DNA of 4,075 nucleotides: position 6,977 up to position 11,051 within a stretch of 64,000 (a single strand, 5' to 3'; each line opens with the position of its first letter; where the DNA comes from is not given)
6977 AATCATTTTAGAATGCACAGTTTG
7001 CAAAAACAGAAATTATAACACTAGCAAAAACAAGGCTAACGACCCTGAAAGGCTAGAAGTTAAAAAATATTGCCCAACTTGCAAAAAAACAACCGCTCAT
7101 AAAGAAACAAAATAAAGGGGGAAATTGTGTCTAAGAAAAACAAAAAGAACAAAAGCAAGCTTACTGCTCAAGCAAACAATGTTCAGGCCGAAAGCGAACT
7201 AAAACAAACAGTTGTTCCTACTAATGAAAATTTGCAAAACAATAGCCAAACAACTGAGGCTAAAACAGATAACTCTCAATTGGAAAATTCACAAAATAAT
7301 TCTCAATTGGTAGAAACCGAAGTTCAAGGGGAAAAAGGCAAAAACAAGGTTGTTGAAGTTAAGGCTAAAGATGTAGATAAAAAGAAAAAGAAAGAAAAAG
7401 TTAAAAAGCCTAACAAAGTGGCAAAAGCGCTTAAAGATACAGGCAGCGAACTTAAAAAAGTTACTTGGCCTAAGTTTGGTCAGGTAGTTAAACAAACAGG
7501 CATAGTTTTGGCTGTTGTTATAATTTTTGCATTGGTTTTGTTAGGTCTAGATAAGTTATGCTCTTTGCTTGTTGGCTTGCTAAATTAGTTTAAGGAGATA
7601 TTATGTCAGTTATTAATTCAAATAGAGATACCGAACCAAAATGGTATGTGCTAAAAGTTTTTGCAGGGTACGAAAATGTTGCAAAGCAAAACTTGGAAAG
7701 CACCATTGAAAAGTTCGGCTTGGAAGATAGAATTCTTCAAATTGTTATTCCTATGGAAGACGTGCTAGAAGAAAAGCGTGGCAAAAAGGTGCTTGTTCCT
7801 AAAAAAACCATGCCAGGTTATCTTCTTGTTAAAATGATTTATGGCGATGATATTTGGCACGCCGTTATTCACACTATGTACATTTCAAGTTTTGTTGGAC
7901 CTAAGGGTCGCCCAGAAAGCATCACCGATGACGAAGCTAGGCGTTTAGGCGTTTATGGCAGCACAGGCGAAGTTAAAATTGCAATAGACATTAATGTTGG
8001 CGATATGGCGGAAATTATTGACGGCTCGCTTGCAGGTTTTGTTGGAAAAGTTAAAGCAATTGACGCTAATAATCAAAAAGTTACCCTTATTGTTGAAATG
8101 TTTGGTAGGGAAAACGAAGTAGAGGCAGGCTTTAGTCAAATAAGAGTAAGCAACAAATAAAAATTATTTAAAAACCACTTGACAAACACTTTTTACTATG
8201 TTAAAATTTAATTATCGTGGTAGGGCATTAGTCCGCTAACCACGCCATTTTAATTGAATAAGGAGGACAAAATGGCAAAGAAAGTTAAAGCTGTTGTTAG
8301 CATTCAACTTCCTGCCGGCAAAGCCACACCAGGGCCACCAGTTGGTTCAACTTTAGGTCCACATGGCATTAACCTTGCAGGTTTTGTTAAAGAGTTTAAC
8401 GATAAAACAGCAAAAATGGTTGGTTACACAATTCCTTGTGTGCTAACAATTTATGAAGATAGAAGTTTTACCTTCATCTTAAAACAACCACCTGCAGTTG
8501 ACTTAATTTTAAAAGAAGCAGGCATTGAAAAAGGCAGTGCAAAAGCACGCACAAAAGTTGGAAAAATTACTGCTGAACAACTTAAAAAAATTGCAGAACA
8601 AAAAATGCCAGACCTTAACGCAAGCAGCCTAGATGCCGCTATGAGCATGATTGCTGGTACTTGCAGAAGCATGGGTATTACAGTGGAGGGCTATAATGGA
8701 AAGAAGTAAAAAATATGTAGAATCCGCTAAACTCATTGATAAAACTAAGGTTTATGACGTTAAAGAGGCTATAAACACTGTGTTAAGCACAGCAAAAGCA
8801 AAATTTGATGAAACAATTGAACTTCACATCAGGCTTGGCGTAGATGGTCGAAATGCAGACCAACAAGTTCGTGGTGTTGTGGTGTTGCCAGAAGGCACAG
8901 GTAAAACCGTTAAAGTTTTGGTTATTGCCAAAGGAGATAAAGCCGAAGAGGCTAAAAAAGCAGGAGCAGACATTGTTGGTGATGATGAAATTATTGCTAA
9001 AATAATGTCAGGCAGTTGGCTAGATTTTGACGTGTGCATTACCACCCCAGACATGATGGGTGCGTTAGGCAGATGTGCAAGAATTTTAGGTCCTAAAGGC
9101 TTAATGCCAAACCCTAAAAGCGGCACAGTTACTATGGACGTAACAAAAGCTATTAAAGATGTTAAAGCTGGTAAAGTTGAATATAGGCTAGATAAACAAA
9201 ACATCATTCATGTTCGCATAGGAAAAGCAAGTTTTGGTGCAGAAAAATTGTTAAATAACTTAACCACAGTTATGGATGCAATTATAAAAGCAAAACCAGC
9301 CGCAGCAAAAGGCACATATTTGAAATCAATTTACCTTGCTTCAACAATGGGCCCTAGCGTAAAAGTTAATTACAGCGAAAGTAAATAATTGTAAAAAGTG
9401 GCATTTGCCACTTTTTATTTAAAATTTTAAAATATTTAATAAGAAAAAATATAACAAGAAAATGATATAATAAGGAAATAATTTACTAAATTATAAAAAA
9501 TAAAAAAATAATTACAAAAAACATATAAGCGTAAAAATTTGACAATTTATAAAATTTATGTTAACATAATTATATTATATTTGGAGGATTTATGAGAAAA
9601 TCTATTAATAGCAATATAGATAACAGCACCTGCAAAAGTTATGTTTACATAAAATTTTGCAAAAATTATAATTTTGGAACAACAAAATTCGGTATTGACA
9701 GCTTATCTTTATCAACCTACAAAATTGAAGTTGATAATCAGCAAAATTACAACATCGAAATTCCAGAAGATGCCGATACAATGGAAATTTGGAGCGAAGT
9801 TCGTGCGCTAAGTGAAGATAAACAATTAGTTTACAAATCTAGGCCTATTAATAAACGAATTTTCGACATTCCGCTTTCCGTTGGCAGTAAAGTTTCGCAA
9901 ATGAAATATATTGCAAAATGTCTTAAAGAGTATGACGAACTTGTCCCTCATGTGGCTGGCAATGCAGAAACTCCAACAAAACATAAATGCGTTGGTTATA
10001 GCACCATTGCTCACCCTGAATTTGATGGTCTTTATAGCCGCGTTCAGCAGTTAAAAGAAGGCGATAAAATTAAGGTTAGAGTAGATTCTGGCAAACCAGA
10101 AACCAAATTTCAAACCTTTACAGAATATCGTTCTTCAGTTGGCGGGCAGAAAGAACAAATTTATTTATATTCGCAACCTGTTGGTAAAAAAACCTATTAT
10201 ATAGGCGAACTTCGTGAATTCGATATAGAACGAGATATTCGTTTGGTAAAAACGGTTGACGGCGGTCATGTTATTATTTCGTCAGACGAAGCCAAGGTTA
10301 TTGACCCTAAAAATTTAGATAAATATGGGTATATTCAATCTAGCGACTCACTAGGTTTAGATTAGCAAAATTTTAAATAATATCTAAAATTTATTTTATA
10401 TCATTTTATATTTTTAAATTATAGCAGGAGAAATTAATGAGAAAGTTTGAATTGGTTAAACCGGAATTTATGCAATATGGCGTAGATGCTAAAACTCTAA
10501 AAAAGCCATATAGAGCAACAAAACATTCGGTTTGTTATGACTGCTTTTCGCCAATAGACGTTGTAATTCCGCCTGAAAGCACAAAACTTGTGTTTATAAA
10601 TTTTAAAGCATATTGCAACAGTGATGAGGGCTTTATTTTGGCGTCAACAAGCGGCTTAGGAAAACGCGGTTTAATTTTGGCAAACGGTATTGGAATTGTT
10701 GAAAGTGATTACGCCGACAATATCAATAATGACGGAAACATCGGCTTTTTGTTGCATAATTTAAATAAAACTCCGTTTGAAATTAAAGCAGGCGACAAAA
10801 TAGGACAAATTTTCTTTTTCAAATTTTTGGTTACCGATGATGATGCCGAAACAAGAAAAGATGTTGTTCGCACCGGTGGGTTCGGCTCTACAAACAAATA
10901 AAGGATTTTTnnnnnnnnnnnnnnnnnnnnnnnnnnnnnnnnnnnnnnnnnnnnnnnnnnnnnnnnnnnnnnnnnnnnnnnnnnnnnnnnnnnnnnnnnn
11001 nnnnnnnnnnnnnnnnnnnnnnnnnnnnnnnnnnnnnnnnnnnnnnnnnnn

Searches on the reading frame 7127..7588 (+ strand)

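Call 23: search_protein_families(library=ncbifam, proteins=[window:7127-7588:+], max_evalue=0.00001)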
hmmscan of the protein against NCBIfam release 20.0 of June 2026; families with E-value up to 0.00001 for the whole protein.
window:7127-7588:+ (153 aa): 10 families
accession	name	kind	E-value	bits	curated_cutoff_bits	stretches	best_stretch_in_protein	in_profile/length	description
TIGR00964.1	secE_bact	equivalog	1.1e-13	50.8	27.55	1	99-152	2-55/57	preprotein translocase subunit SecE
NF004379.0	PRK05740.2-5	equivalog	2.4e-09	37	150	1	95-151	65-121/127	preprotein translocase subunit SecE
NF005783.0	PRK07597.9-4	equivalog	3e-09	37.2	127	1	78-147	32-101/109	preprotein translocase subunit SecE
NF004378.0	PRK05740.2-4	equivalog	6.7e-09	36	171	1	94-151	62-119/122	preprotein translocase subunit SecE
NF004373.0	PRK05740.1-3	equivalog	1.1e-07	31.7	154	1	100-152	96-148/150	preprotein translocase subunit SecE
NF004372.0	PRK05740.1-2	equivalog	1.2e-07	31.9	134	1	98-151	66-119/123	preprotein translocase subunit SecE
NF004376.0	PRK05740.2-1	equivalog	5.4e-07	29.6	162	1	97-152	78-133/138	preprotein translocase subunit SecE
NF005782.0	PRK07597.9-1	equivalog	8.3e-07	29.5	201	1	42-149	53-163/164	preprotein translocase subunit SecE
NF004371.0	PRK05740.1-1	equivalog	8.6e-07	29.1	109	1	100-148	69-117/126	preprotein translocase subunit SecE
NF004374.0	PRK05740.1-5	equivalog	7.7e-06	25.9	180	0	103-150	73-120/127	preprotein translocase subunit SecE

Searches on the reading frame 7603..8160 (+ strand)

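Call 23: search_protein_families(library=ncbifam, proteins=[window:7603-8160:+], max_evalue=0.00001)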
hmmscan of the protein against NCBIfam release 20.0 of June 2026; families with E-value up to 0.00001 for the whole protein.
window:7603-8160:+ (185 aa): 5 families
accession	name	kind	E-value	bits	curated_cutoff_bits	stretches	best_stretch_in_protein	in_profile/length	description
TIGR00922.1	nusG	equivalog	2.3e-41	141.5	135.7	1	14-180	1-169/172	transcription termination/antitermination protein NusG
TIGR01956.2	NusG_myco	equivalog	3.1e-24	85.9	150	2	122-181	178-237/239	transcription termination/antitermination protein NusG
NF033641.1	antiterm_LoaP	exception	1.3e-19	70.9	125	1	14-180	1-164/166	antiterminator LoaP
TIGR01955.1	RfaH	equivalog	1.8e-11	44.3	144.5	1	14-174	1-152/159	transcription/translation regulatory transformer protein RfaH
NF033644.1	antiterm_UpxY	subfamily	3.6e-10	40.1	100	1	14-165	1-149/164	UpxY family transcription antiterminator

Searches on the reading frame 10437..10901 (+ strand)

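Call 24: search_protein_families(library=ncbifam, proteins=[window:10437-10901:+], max_evalue=0.00001)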
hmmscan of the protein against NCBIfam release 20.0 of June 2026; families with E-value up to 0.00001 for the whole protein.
window:10437-10901:+ (154 aa): 3 families
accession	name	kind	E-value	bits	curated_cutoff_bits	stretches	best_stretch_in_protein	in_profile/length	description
NF010561.0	PRK13956.1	equivalog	1.4e-24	86.6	223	1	21-153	17-146/147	dUTP diphosphatase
TIGR00576.1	dut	superfamily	2.4e-16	59.8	102.55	1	20-152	10-141/143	dUTP diphosphatase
NF001862.0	PRK00601.1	equivalog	2.6e-13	49.8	103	1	19-153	15-148/150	dUTP diphosphatase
